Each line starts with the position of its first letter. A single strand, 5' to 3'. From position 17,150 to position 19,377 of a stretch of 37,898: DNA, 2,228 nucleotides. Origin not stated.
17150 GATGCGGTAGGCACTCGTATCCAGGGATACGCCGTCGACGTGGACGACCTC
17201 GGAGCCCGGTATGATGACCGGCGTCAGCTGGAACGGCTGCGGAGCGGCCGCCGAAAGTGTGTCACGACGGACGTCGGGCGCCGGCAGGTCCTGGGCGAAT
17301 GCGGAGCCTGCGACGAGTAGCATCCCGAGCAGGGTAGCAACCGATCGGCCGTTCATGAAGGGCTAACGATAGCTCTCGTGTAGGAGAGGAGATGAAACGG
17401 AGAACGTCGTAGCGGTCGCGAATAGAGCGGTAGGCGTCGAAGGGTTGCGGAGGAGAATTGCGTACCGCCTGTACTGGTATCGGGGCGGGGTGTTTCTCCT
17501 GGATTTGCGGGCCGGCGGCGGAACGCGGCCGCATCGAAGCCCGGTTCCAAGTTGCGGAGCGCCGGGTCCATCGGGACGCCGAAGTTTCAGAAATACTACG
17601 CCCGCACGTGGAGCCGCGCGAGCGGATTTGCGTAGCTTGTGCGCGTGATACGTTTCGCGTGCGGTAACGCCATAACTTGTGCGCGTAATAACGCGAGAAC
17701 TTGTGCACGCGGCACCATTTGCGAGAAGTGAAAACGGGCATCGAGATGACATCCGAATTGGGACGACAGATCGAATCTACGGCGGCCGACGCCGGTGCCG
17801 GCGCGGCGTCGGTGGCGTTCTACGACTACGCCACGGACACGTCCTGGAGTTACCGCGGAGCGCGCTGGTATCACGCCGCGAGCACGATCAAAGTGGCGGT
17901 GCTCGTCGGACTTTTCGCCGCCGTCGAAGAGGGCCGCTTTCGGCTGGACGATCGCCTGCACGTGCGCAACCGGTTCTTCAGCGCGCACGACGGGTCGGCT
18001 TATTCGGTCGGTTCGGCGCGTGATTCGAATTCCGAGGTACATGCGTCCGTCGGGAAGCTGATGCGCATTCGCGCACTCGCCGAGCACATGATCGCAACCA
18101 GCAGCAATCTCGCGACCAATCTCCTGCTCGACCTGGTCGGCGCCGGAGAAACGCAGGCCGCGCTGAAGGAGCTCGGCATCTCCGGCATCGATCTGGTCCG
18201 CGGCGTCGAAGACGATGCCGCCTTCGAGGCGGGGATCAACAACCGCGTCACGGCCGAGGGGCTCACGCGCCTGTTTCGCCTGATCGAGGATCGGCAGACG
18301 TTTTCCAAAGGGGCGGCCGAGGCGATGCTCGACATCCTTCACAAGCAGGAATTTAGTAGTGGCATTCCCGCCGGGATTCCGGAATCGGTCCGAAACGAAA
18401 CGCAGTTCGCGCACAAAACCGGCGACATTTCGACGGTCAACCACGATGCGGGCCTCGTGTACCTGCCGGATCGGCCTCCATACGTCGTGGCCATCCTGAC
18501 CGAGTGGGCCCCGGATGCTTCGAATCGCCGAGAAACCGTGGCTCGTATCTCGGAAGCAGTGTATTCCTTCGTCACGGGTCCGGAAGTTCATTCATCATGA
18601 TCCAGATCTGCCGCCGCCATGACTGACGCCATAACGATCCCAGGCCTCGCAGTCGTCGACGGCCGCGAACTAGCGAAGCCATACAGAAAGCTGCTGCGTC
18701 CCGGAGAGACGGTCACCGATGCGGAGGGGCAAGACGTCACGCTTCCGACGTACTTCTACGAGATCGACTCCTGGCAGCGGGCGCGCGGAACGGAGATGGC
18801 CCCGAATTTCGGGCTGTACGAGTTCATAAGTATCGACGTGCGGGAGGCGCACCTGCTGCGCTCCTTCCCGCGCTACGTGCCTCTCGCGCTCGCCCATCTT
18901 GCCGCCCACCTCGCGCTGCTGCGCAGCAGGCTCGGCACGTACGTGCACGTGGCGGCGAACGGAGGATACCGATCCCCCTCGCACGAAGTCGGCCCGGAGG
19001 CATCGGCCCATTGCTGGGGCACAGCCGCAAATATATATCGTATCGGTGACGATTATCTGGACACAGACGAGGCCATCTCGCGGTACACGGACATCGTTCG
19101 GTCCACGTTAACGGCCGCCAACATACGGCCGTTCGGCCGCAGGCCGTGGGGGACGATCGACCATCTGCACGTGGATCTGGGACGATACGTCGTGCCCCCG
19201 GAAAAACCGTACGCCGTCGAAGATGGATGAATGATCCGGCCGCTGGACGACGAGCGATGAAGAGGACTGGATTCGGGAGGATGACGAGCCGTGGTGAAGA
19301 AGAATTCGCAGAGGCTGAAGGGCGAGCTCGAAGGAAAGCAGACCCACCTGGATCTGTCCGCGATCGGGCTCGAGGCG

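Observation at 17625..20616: Cytoplasmic three-gene cassette: beta-lactamase-fold serine hydrolase, M15/LAS peptidase-like protein and GS-fold (GCS2/PafA-Dop-like) amide ligase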

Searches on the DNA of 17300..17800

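Call 75: search_rna_families(source=window, start=17300, end=17800, threshold=evalue, max_evalue=1)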
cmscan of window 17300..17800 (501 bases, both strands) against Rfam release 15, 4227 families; matches with E-value up to 1: 2.
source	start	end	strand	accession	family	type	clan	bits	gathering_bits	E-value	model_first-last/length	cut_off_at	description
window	17636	17718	+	RF03945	mir-4876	Gene; miRNA;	-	19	100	0.95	1-92/92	no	mir-4876 microRNA precursor family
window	17657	17696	+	RF01077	TLS-PK2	Cis-reg;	-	18.2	42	0.76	1-66/66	no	Pseudoknot of tRNA-like structure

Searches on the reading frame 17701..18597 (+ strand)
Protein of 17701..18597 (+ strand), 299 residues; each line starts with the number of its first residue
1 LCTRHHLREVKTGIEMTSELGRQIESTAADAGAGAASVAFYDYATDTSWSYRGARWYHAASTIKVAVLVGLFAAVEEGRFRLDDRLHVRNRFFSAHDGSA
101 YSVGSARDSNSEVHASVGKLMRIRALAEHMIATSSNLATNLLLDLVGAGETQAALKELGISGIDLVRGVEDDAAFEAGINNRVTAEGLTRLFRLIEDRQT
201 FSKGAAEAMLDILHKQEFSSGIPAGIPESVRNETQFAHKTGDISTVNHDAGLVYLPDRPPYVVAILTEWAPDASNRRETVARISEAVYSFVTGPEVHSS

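Call 3: search_protein_families(library=pfam, proteins=[window:17701-18597:+], max_evalue=1)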
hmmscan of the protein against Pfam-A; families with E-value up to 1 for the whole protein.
window:17701-18597:+ (299 aa): 2 families
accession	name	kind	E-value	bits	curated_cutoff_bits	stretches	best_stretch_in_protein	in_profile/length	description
PF13354.11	Beta-lactamase2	-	3.6e-46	157.6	22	1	37-267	1-214/214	Beta-lactamase enzyme family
PF00144.29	Beta-lactamase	-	5e-06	26.4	27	1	34-136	13-109/329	Beta-lactamase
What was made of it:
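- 17746..18600 (+): Gene 1: a cytoplasmic class-A beta-lactamase/PBP-A-like serine hydrolase of 284 aa. The ORF is open from TTG 17701. Pfam Beta-lactamase2 scores E 3.6e-46 (call 3).
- On Class A beta-lactamase / PBP-A (Beta-lactamase2, PF13354): PF13354 scores 157.6 bits against a cut-off of 22, E 3.6e-46, covering profile positions 1-214 of 214 (call 3).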

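Call 4: search_protein_families(library=ncbifam, proteins=[window:17701-18597:+], max_evalue=1)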
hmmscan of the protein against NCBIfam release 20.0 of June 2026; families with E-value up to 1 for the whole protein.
window:17701-18597:+ (299 aa): 43 families (the best 25 are shown)
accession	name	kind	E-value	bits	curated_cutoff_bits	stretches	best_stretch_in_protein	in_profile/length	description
NF033103.1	bla_class_A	equivalog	3e-26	92.1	200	1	34-289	11-255/257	class A beta-lactamase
NF012099.1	SubclassA2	equivalog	6.5e-16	58.3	320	1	20-292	2-271/275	class A beta-lactamase, subclass A2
NF041445.1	blaRATA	exception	2.2e-08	33.5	660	1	11-292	19-300/302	RATA family class A beta-lactamase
NF033098.1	bla_CblA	exception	2.9e-08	33.2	625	1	122-289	118-293/296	CblA family class A beta-lactamase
NF000321.3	blaPEN-Bpc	exception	4.2e-08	32.6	580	1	35-280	50-282/295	PEN family class A beta-lactamase, Bpc-type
NF000447.2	bla-A_Chryseo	exception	1.8e-07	30.6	510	1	17-288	19-287/292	CGA/CIA family class A beta-lactamase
NF012167.0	classA_firm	exception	2e-07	30.8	427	1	115-287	77-250/255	class A beta-lactamase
NF050797.1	blaCESS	exception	3.1e-07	30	525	1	31-155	46-157/296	CESS family extended-spectrum class A beta-lactamase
NF000232.1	lactamase_L2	exception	1.3e-06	28.1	540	1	30-154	52-163/303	L2 family extended-spectrum class A beta-lactamase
NF033568.1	blaROB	exception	1.9e-06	27.3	675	1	38-172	63-182/305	ROB family class A beta-lactamase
NF000481.1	carbeni_gen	exception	6.4e-06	25.9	430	1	33-151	35-140/284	CARB/PSE/RTG family carbenicillin-hydrolyzing class A beta-lactamase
NF000451.2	blaBES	exception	7.4e-06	25.6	650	1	33-282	40-277/292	BES family class A beta-lactamase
NF033466.0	blaRCP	exception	8.3e-06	25.2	600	1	13-153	30-153/293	RCP family class A beta-lactamase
NF000389.2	blaPER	exception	1.1e-05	24.8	650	1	123-290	124-297/308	PER family extended-spectrum class A beta-lactamase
NF000320.3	blaPEN-Bcc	equivalog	1.2e-05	24.7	540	1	34-284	54-292/300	PEN family class A beta-lactamase, Bcc-type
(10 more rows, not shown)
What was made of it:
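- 17746..18600 (+): NCBIfam bla_class_A scores 92 bits against a cut-off of 200 (call 4).
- On Class A beta-lactamase / PBP-A (Beta-lactamase2, PF13354): bla_class_A scores 92.1 bits against a cut-off of 200 (call 4).
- On Peptidoglycan recycling pathway: Pfam and NCBIfam assign gene 1 only to beta-lactamase-type families and give genes 2 and 3 no significant family (calls 3, 4).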

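Call 5: search_protein_families(library=padloc, proteins=[window:17701-18597:+], max_evalue=1)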
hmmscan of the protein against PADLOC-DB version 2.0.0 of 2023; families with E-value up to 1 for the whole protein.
window:17701-18597:+ (299 aa): 0 families
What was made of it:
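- On Known anti-phage defence systems (PADLOC): None of the three proteins gives a hit at E up to 1 (call 5).
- PADLOC gives no hits (call 5).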

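Call 8: search_solved_structures(query=window:17701-18597:+, max_evalue=0.001, show_alignments=1)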
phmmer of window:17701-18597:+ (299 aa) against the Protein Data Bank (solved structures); distinct sequences matched with E-value up to 0.001: 33.
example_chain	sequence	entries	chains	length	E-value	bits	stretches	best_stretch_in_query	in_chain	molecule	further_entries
2j9o_A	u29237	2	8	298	5.1e-21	78.6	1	22-289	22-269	TLL2115 PROTEIN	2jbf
2j7v_A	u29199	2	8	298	1.7e-20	76.9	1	21-289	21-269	TLL2115 PROTEIN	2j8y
4ewf_A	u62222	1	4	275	1.2e-16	64.2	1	28-287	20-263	Beta-lactamase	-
4hes_A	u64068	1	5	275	8.3e-14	54.9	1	25-254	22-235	Beta-lactamase class A-like protein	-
4c6y_A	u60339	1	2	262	9.7e-12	48.2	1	32-286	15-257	BETA-LACTAMASE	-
5fqq_A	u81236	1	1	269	1.5e-11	47.5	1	31-287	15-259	GNCA4 LACTAMASE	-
5fqi_A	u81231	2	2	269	1.8e-11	47.3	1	31-287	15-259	GNCA4 LACTAMASE W229D AND F290W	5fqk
6ty6_A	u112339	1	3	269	4e-11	46.2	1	31-287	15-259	Beta lactamase (GNCA4-2)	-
5fqm_A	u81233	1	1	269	5.3e-11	45.8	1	18-287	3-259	GNCA BETA LACTAMASE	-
4uhu_A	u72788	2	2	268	6.9e-11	45.4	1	31-287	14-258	GNCA LACTAMASE W229D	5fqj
4b88_A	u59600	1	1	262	8.3e-11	45.1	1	31-287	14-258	BETA-LACTAMASE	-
6tww_A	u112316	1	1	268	1.4e-10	44.4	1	32-287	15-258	Beta-Lactamase (GNCA4)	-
6txd_A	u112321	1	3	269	1.6e-10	44.2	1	31-287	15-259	Beta lactamase (GNCA4-12)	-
8eo5_A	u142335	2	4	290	2.5e-07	33.7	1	23-289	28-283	LRA-5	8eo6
8eo7_A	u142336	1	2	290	4.4e-07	32.9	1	23-289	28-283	beta-lactamase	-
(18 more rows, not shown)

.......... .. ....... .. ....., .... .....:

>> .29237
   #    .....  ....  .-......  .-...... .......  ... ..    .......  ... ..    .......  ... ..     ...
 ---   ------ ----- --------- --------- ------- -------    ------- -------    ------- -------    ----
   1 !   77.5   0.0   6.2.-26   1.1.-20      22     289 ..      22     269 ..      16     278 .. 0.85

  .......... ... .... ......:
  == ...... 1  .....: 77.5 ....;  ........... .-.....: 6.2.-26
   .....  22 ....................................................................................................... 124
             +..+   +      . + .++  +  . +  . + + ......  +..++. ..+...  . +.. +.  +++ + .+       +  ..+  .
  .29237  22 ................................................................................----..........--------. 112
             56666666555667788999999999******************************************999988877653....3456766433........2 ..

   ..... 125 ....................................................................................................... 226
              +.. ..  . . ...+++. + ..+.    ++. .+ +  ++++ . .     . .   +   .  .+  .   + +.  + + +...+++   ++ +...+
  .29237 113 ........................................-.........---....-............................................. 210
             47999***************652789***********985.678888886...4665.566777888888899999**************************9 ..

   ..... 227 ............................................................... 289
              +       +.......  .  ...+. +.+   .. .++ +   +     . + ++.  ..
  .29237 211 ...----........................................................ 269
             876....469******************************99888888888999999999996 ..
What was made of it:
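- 17746..18600 (+): The best solved relative is Tll2115/PBP-A, E 5e-21 (call 8).
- Closest known: PBP-A. Same: It is the best solved relative of gene 1 (E 5e-21, aligned over residues 22-289; call 8).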

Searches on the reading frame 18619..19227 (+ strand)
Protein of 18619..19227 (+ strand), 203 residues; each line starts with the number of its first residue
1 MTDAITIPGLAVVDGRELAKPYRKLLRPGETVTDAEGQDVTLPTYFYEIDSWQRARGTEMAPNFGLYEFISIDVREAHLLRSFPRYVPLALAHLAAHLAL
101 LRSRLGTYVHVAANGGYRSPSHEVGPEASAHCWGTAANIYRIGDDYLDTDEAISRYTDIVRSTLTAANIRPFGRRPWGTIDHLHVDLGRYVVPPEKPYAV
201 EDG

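Call 3: search_protein_families(library=pfam, proteins=[window:18619-19227:+], max_evalue=1)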
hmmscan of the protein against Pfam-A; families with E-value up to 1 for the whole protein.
window:18619-19227:+ (203 aa): 1 family
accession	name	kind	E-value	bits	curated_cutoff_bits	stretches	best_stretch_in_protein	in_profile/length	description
PF08291.16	Peptidase_M15_3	-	0.059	13.9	23.2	1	91-146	25-81/108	Peptidase M15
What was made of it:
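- On LAS / M15 zinc peptidases: Peptidase_M15_3 scores 13.9 bits against a cut-off of 23.2, E 0.059 (call 3).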

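Call 4: search_protein_families(library=ncbifam, proteins=[window:18619-19227:+], max_evalue=1)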
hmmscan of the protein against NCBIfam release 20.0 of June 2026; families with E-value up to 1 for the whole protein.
window:18619-19227:+ (203 aa): 0 families

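Call 5: search_protein_families(library=padloc, proteins=[window:18619-19227:+], max_evalue=1)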
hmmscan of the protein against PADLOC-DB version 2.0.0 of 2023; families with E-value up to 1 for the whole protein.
window:18619-19227:+ (203 aa): 0 families

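Call 7: search_solved_structures(query=window:18619-19227:+, max_evalue=10, show_alignments=2)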
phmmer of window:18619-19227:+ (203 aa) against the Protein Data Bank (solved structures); distinct sequences matched with E-value up to 10: 12.
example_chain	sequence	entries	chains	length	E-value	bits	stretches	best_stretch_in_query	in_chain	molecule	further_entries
7elm_I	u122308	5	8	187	0.2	14.7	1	140-198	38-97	type I-F CRISPR-associated endoribonuclease Cas6/Csy4 | Csy4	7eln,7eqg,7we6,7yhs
2xli_A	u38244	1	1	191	0.21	14.6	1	140-198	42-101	CSY4 ENDORIBONUCLEASE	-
2xlj_A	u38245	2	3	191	0.21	14.6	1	140-198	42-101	CSY4 ENDORIBONUCLEASE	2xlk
6vqv_K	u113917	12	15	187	0.21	14.6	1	140-198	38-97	CRISPR-associated endonuclease Cas6/Csy4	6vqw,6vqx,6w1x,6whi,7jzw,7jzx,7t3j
7ecv_L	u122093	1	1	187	0.21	14.6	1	140-198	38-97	Type I-F CRISPR-associated endoribonuclease Cas6/Csy4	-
6ne0_L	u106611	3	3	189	0.22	14.6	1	140-198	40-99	CRISPR-associated endonuclease Cas6/Csy4 | Type I-F CRISPR-associated endoribonuclease Cas6/Csy4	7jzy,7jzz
6b44_L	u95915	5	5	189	0.22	14.6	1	140-198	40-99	CRISPR-associated endonuclease Cas6/Csy4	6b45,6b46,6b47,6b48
5uz9_L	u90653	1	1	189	0.22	14.6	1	140-198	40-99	CRISPR-associated endonuclease Cas6/Csy4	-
4al7_A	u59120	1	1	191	0.22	14.6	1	140-198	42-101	CSY4 ENDORIBONUCLEASE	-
4al6_A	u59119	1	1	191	0.22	14.6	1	140-198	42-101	CSY4 ENDORIBONUCLEASE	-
4al5_A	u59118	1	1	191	0.22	14.5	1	140-198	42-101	CSY4 ENDORIBONUCLEASE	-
1o9a_A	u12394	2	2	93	0.44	13.6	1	102-148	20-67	FIBRONECTIN | PROTEIN (FIBRONECTIN)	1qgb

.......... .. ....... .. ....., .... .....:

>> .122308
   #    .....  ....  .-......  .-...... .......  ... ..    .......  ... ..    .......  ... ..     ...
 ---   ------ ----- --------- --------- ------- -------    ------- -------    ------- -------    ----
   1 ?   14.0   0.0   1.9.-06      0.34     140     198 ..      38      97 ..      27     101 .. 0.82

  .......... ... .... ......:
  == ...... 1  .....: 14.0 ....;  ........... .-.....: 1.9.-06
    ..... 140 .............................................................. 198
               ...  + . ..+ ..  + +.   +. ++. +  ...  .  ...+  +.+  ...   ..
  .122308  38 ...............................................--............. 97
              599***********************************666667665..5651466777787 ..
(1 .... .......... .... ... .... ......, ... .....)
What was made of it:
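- Tried and rejected: Sequence search of gene 2 against the PDB gave only sub-threshold Csy4 and fibronectin matches (call 7).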

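Call 18: find_homologous_proteins(query=window:18619-19227:+, max_evalue=0.001)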
Query window:18619-19227:+ (203 aa): 2811 proteins with E <= 0.001 among 4271 candidates; the best 120 are listed.
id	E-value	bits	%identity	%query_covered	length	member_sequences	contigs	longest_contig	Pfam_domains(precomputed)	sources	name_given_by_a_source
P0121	8.8e-122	423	92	100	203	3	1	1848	-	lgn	-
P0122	4.7e-116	404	88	100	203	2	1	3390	-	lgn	-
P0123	1.1e-91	324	72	97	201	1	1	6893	-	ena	-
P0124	4.1e-87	309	70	96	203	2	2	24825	-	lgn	-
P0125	1.2e-86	308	68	99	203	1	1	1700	-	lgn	-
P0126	6.5e-86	305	69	96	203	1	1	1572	-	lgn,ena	-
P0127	7.1e-86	305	69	96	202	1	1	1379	-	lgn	-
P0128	6.3e-76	273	64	92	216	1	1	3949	-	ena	-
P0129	8.3e-76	272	65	95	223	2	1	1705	-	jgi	jgi:hypothetical protein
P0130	1.2e-75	272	66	91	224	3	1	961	-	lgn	-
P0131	1.3e-75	272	66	91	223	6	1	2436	-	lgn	-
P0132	6.9e-75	269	68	91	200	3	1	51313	-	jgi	jgi:hypothetical protein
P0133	1.0e-74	269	65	91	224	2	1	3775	-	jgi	jgi:hypothetical protein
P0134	1.4e-74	268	64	97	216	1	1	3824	-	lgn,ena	-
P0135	2.8e-74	267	66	91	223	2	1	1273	-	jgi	jgi:hypothetical protein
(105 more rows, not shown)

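Call 29: predict_structure(alignment_id=A2)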
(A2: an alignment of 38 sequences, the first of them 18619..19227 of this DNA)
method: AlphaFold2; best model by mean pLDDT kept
length: 203 residues; sequences in the alignment: 38
mean_pLDDT: 90.4   pTM: 0.86
mean pLDDT of the five models: 90.4, 88.4, 87.5, 85.4, 82.5
residues with pLDDT >= 90: 159; 70-90: 29; 50-70: 8; < 50: 7
segments of 3 or more residues with pLDDT < 50: 1-5
pLDDT, mean of each block of 10 residues (from residue 1): 60 97 97 91 96 95 94 89 95 97 97 89 83 96 96 96 94 89 95 73 49
secondary structure, 60 per line:
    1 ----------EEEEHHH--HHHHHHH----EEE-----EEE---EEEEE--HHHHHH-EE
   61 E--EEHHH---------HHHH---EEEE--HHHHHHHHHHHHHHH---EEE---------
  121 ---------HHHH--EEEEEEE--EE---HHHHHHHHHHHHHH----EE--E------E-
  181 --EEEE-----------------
elements in order: E11-14 H20-26 E31-33 E39-41 E45-49 H52-57 E59-61 H78-81 E85-88 H91-105 E109-111 H130-133 E136-142 H150-163 E183-186

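Call 32: fold_search(model_id=the predicted structure, library=pdb)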
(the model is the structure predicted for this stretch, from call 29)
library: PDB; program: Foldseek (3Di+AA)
matches with E <= 10: 79; with E <= 0.001: 0
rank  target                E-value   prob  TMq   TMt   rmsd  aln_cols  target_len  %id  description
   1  6rmg_B                4.6e-02  0.80  0.36  0.47  11.3       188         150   14  Structure of PTCH1 bound to a modified Hedgehog ligand ShhN-C24II (released 2019-10-09)
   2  6akv                  4.9e-02  0.97  0.36  0.46   5.7       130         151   16  Crystal structure of LysB4, the endolysin from Bacillus cereus-targeting bacteriophage B4 (released 2019-02-13)
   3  8q2g                  6.7e-02  0.89  0.33  0.50   4.4       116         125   15  X-ray structure of LysECD7 endolysin against Gram-negative bacteria (released 2024-07-31)
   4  4jid_B                7.1e-02  0.75  0.36  0.40  10.8       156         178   14  Crystal structure of BaLdcB / VanY-like L,D-carboxypeptidase Zinc(II)-free (released 2013-04-03)
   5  3k7i                  7.5e-02  0.92  0.38  0.47   6.6       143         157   15  Crystal structure of the E131K mutant of the Indian Hedgehog N-terminal signalling domain (released 2011-01-26)
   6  4c4m_A                9.6e-02  0.54  0.35  0.43   9.9       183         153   16  Crystal structure of the Sonic Hedgehog-chondroitin-4-sulphate complex (released 2013-10-02)
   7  3k7h                  1.1e-01  0.89  0.38  0.47   6.6       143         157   15  Crystal structure of the E95K mutant of the Indian Hedgehog N-terminal signalling domain (released 2011-01-26)
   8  3m1n_A                1.1e-01  0.87  0.31  0.38   4.4       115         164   16  Crystal structure of Human Sonic Hedgehog N-terminal domain (released 2010-03-16)
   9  3k7j                  1.2e-01  0.96  0.35  0.47   3.2       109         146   14  Crystal structure of the D100E mutant of the Indian Hedgehog N-terminal signalling domain (released 2011-01-26)
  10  5opz_A                1.6e-01  0.89  0.34  0.49   4.3       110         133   16  Crystal structure of Serratia marcescens L-Ala D-Glu endopeptidase ChiX (released 2018-01-17)
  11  4mph_B                2.0e-01  0.66  0.38  0.41   5.2       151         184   15  Crystal structure of BaLdcB / VanY-like L,D-carboxypeptidase Zinc(II)-bound (released 2013-09-25)
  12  5gvx                  3.2e-01  0.63  0.26  0.15   4.8       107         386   12  Structural insight into dephosphorylation by Trehalose 6-phosphate Phosphatase (OtsB2) from Mycobacterium Tuberculosis (released 2017-09-27)
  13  6e1h_C                3.4e-01  0.63  0.36  0.43   7.3       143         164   16  Structure of 2:1 human Ptch1-Shh-N complex (released 2018-08-29)
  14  9flk                  3.8e-01  0.25  0.26  0.41   5.7       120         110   14  Crystal structure of the C-terminal domain of VldE from Streptococcus pneumoniae containing two zinc atoms at the bindin (released 2025-01-22)
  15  4nt9_A                5.2e-01  0.23  0.34  0.37  12.0       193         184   12  Crystal structure of an L,D-carboxypeptidase DacB from Streptococcus pneumonia (released 2014-11-12)
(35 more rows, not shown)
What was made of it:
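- On LAS / M15 zinc peptidases: PDB hits are LysB4, LysECD7, LdcB, ChiX and Hedgehog-N at E 0.05-0.2, probability up to 0.97 (call 32).
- VanXYg appears among the gene 2 fold hits (call 32).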

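Call 69: fold_search(model_id=the predicted structure, library=viral)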
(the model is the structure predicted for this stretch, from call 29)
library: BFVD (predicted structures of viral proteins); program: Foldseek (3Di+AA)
matches with E <= 10: 193; with E <= 0.001: 2
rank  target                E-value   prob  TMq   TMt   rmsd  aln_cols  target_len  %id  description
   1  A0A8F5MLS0            7.1e-04  1.00  0.40  0.36   5.3       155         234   22  Peptidase M15A C-terminal domain-containing protein [Microvirus mar50]
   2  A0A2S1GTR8            8.5e-04  1.00  0.39  0.49  12.7       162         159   23  Peptidase M15 [Marinomonas phage YY]
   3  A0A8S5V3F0            2.0e-03  1.00  0.47  0.61   3.0       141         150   18  Peptidase [Myoviridae sp. ctk6V34]
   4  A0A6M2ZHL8            7.0e-03  0.96  0.35  0.08   9.6       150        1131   18  D-alanyl-D-alanine carboxypeptidase [Synechococcus phage S-SCSM1]
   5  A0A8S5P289            9.0e-03  1.00  0.36  0.57   6.1       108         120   20  Peptidase [Siphoviridae sp. ctXZQ9]
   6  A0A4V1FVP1            1.1e-02  0.98  0.36  0.51   6.9       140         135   18  (no name in the UniProt tables at hand)
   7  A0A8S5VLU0            1.2e-02  0.99  0.42  0.11   6.6       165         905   18  (no name in the UniProt tables at hand)
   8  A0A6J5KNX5            1.3e-02  0.98  0.40  0.15   6.0       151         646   14  Protein Gp5, N-terminal OB-fold domain containing protein [uncultured Caudovirales phage]
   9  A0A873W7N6            1.5e-02  0.99  0.39  0.52   5.7       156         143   14  (no name in the UniProt tables at hand)
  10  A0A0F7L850            1.6e-02  0.84  0.36  0.23   7.6       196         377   14  Peptidase M23B [uncultured marine virus]
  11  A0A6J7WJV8            2.0e-02  0.85  0.29  0.09  11.6       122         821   20  Uncharacterized protein [uncultured Caudovirales phage]
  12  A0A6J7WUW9            2.1e-02  0.69  0.36  0.12  14.3       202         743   14  Peptidase M15A, C-terminal [uncultured Caudovirales phage]
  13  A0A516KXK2            3.4e-02  0.72  0.29  0.08   5.6       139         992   12  (no name in the UniProt tables at hand)
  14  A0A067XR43            4.1e-02  0.91  0.39  0.13   5.4       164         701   16  (no name in the UniProt tables at hand)
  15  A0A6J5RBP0            4.1e-02  0.69  0.32  0.06  12.4       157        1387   15  Tape measure protein [uncultured Caudovirales phage]
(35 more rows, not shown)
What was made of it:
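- On LAS / M15 zinc peptidases: BFVD hits are Peptidase M15A/M15 at E 7e-4 to 2e-3, probability 1.0, with TM up to 0.47/0.61 (call 69).
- Closest known: LAS/M15 peptidases: VanX, LdcB, phage M15A/M15C endolysins. Same: The fold matches (calls 32, 69).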
